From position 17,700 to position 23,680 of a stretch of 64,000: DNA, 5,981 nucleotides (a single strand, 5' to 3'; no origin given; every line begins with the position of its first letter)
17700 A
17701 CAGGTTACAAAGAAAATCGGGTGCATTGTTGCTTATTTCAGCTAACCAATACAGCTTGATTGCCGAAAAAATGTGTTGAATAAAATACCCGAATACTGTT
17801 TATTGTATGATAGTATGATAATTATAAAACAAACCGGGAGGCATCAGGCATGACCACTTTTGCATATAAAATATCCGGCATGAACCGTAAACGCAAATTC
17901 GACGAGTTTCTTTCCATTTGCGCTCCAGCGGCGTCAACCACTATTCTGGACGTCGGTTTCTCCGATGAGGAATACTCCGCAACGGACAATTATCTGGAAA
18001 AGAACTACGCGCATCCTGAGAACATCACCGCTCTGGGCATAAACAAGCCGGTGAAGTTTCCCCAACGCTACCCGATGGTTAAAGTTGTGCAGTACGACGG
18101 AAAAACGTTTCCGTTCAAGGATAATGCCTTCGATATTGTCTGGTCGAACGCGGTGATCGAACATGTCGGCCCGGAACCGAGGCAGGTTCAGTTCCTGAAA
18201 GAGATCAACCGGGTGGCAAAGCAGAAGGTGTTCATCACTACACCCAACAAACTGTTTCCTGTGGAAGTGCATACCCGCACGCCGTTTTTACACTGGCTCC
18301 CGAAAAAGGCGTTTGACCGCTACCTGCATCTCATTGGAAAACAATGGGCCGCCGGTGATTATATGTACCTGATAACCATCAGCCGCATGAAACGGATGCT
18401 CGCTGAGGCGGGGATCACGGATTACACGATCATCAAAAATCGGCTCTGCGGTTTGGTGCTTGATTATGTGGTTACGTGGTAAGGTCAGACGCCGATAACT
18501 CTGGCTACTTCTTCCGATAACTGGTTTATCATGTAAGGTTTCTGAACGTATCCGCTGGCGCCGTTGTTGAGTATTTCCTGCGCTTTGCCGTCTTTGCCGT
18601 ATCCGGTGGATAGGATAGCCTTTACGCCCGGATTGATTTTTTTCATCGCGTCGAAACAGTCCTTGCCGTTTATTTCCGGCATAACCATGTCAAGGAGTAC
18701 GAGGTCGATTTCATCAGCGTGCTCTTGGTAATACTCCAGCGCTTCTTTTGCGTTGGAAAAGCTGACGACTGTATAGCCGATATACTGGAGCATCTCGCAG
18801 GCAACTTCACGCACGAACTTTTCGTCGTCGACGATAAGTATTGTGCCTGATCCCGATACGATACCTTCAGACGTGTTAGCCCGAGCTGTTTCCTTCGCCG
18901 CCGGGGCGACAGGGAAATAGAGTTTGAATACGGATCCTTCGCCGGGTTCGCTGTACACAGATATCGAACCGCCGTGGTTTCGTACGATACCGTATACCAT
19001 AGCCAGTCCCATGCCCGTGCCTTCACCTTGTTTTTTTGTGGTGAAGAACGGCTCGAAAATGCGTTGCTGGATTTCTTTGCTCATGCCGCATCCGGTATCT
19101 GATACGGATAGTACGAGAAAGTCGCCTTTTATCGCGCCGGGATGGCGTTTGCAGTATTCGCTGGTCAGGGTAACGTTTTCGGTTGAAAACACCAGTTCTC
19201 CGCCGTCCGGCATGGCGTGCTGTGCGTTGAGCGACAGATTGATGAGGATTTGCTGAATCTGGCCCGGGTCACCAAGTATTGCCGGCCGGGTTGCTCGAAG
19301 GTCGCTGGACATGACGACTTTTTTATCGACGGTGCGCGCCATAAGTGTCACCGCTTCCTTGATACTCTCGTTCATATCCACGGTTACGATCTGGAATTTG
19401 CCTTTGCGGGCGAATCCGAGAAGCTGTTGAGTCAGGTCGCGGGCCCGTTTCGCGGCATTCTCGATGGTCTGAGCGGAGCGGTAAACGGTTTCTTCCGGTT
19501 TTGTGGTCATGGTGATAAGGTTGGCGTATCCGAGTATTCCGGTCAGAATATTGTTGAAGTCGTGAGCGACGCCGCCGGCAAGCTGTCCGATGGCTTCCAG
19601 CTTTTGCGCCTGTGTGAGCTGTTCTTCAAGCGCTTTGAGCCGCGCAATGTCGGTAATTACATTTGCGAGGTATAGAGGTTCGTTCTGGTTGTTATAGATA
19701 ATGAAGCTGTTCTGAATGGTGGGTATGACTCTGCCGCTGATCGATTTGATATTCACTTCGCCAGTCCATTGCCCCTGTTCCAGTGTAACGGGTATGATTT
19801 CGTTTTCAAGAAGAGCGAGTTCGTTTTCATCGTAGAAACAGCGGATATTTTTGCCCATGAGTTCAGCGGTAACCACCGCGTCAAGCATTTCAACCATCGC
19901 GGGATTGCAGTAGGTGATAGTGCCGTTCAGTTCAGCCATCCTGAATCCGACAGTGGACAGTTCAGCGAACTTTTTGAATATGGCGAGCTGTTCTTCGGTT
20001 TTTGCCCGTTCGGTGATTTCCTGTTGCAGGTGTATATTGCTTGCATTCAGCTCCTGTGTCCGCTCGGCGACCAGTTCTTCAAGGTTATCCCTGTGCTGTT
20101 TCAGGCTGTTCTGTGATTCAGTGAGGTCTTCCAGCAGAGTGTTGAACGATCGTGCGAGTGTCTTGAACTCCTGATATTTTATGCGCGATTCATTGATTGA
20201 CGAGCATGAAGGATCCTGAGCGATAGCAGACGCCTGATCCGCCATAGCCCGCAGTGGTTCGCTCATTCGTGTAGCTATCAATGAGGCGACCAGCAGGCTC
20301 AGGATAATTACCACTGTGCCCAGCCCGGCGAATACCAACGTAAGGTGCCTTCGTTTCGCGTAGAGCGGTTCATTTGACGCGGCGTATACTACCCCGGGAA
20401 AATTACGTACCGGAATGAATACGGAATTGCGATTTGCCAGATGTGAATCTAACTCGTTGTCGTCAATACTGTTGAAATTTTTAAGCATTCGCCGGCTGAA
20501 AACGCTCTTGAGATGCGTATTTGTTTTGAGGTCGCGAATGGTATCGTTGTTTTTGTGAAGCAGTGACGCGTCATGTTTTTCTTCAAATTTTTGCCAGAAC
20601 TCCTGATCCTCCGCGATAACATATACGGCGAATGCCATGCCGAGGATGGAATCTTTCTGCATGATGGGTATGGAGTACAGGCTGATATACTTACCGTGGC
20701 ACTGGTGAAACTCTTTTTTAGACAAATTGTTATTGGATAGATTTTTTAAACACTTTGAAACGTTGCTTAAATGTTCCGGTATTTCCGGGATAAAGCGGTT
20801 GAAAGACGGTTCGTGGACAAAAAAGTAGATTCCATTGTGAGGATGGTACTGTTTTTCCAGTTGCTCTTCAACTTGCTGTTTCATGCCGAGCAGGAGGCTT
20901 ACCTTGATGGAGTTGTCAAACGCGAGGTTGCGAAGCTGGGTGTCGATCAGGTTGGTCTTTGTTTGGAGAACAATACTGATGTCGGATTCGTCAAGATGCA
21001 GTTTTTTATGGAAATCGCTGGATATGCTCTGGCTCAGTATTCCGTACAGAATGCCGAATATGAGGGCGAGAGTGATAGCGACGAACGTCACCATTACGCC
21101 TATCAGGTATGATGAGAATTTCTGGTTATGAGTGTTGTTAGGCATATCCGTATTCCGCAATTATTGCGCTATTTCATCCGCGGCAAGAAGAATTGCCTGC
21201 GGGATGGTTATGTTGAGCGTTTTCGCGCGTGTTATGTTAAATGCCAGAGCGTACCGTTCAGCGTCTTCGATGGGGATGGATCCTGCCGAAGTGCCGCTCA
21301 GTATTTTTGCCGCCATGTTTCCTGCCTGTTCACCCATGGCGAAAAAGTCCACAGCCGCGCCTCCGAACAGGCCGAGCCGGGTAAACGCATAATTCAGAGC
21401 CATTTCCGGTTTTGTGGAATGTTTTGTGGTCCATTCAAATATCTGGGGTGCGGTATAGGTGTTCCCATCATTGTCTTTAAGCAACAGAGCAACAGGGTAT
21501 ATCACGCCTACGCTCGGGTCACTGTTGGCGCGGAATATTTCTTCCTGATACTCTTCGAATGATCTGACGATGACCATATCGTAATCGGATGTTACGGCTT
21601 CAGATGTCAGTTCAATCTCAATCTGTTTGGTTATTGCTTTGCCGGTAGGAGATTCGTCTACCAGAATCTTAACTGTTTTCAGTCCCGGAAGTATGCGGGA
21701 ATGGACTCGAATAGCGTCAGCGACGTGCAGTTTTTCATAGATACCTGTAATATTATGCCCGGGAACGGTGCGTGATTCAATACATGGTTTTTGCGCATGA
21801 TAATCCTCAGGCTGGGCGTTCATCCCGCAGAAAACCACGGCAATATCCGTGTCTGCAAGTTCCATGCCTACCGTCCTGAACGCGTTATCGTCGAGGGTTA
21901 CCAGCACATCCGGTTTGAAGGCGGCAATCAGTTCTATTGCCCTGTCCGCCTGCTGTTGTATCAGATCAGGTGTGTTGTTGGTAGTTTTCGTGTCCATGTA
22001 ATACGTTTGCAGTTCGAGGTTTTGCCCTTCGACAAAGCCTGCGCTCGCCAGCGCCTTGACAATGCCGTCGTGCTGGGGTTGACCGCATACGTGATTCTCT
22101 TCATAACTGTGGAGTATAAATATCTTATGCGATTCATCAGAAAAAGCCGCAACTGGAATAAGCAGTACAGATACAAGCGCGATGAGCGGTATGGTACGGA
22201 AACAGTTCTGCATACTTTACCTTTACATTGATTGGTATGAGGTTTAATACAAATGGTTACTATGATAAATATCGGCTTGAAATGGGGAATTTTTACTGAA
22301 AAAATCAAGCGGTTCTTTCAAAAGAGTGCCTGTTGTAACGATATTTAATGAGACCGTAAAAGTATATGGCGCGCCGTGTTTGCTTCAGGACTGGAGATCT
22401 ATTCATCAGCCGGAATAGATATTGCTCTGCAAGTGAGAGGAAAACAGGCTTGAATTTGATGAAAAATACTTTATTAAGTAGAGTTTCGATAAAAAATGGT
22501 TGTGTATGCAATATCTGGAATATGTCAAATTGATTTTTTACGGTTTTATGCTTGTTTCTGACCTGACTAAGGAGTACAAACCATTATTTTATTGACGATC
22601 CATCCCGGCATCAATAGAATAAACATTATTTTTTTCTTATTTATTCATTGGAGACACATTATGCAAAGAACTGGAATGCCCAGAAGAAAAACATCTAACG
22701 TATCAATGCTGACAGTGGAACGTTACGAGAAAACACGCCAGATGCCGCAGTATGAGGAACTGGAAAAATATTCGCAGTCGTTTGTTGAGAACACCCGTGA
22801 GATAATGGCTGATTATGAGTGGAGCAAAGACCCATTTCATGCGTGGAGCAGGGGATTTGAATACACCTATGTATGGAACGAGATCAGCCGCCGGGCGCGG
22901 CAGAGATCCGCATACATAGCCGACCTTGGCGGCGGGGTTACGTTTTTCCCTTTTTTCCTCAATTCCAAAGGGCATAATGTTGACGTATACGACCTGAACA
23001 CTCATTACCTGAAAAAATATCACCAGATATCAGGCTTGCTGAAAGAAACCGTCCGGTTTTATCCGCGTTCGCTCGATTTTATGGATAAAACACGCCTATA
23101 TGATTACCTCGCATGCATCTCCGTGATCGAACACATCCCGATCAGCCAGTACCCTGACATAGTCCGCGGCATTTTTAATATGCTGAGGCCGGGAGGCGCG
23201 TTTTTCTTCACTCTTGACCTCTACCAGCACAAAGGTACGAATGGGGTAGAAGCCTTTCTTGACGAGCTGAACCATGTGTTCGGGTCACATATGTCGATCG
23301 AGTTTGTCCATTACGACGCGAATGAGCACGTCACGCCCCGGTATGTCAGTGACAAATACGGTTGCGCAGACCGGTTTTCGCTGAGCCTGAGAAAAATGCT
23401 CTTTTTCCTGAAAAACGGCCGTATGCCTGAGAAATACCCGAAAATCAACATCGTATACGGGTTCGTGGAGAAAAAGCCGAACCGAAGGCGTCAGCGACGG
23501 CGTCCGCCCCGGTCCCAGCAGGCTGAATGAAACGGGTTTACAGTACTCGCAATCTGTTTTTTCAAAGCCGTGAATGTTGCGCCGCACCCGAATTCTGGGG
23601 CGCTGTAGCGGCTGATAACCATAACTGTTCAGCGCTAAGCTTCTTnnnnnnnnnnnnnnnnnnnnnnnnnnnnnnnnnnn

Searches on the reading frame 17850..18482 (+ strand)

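Call 21: search_protein_families(library=pfam, proteins=[window:17850-18482:+], max_evalue=0.001)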
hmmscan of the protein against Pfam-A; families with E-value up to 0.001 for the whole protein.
window:17850-18482:+ (210 aa): 3 families
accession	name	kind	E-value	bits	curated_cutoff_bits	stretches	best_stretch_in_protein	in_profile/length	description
PF08241.18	Methyltransf_11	-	6e-11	43.3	21.2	1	61-126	23-90/95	Methyltransferase domain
PF13649.12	Methyltransf_25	-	7e-07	30.3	27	1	73-125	44-95/97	Methyltransferase domain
PF13847.12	Methyltransf_31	-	0.00039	20.6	27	1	77-133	56-113/145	Methyltransferase domain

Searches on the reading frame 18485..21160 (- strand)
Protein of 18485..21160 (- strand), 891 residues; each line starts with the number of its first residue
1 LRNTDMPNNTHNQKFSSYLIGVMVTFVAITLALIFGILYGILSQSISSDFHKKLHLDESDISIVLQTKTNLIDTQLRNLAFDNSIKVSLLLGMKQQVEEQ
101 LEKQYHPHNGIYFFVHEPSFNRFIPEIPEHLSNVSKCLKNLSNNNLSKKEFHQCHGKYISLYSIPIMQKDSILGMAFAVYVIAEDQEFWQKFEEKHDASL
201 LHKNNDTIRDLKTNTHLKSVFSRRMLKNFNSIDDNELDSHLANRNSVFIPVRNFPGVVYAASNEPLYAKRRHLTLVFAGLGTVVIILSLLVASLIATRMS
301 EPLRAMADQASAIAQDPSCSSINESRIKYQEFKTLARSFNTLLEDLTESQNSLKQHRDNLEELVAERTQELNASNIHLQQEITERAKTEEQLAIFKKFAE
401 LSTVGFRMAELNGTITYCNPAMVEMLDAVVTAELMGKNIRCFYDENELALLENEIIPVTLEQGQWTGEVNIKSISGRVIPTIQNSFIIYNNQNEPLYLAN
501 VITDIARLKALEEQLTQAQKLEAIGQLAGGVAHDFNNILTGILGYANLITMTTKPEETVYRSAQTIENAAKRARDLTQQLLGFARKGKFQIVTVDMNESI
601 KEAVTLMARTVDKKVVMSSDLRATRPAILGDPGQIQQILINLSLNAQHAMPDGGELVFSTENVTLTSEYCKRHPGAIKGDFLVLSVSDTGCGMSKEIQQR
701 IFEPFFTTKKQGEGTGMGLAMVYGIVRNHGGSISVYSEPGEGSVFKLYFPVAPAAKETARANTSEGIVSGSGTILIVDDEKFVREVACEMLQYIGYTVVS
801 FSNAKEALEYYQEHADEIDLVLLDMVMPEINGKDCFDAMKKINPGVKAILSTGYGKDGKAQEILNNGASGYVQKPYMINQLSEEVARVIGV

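Call 21: search_protein_families(library=pfam, proteins=[window:18485-21160:-], max_evalue=0.001)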
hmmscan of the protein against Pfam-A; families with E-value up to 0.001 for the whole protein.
window:18485-21160:- (891 aa): 6 families
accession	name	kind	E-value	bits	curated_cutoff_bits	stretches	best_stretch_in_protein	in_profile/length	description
PF02518.31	HATPase_c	-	1.9e-24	86.7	26.4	1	630-752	1-110/111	Histidine kinase-, DNA gyrase B-, and HSP90-like ATPase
PF00072.30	Response_reg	-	4.5e-23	82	30.2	1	774-885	1-110/111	Response regulator receiver domain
PF00512.31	HisKA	-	1.9e-10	41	26.9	1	525-586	3-63/66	His Kinase A (phospho-acceptor) domain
PF13426.13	PAS_9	-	1.5e-07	32.1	27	1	411-505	9-101/103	PAS domain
PF00989.32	PAS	-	5.7e-05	23.5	22.6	1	398-504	6-112/113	PAS fold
PF13188.13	PAS_8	-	0.00038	20.7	21.8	0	395-447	3-55/65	PAS domain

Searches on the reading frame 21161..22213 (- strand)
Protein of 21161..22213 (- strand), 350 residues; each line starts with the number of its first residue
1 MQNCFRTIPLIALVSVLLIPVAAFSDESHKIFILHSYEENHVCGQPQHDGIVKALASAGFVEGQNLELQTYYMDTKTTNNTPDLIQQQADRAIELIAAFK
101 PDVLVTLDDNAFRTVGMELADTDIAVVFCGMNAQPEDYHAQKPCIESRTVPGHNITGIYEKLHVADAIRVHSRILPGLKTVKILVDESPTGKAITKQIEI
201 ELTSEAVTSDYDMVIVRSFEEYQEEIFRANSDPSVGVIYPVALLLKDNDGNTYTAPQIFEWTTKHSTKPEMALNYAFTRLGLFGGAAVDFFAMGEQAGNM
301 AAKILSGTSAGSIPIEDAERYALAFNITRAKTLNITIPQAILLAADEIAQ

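Call 21: search_protein_families(library=pfam, proteins=[window:21161-22213:-], max_evalue=0.001)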
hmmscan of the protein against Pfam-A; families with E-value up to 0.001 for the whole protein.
window:21161-22213:- (350 aa): 1 family
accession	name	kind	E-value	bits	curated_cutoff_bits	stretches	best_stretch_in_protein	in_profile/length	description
PF04392.18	ABC_sub_bind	-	1.4e-17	64.4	25.9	1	47-347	16-291/293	ABC transporter substrate binding protein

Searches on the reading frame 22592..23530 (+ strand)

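Call 65: search_protein_families(library=pfam, proteins=[window:22592-23530:+], max_evalue=0.01)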
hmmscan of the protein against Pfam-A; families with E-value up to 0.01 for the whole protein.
window:22592-23530:+ (312 aa): 4 families
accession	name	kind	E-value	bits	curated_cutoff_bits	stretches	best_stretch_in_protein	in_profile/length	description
PF13489.12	Methyltransf_23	-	5.5e-06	26.6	27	1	103-245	20-138/164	Methyltransferase domain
PF08242.18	Methyltransf_12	-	1.4e-05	26.2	30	1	112-203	3-97/98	Methyltransferase domain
PF13649.12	Methyltransf_25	-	0.00017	22.6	27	1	109-202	1-97/97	Methyltransferase domain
PF08241.18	Methyltransf_11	-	0.00082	20.4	21.2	1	111-206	2-95/95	Methyltransferase domain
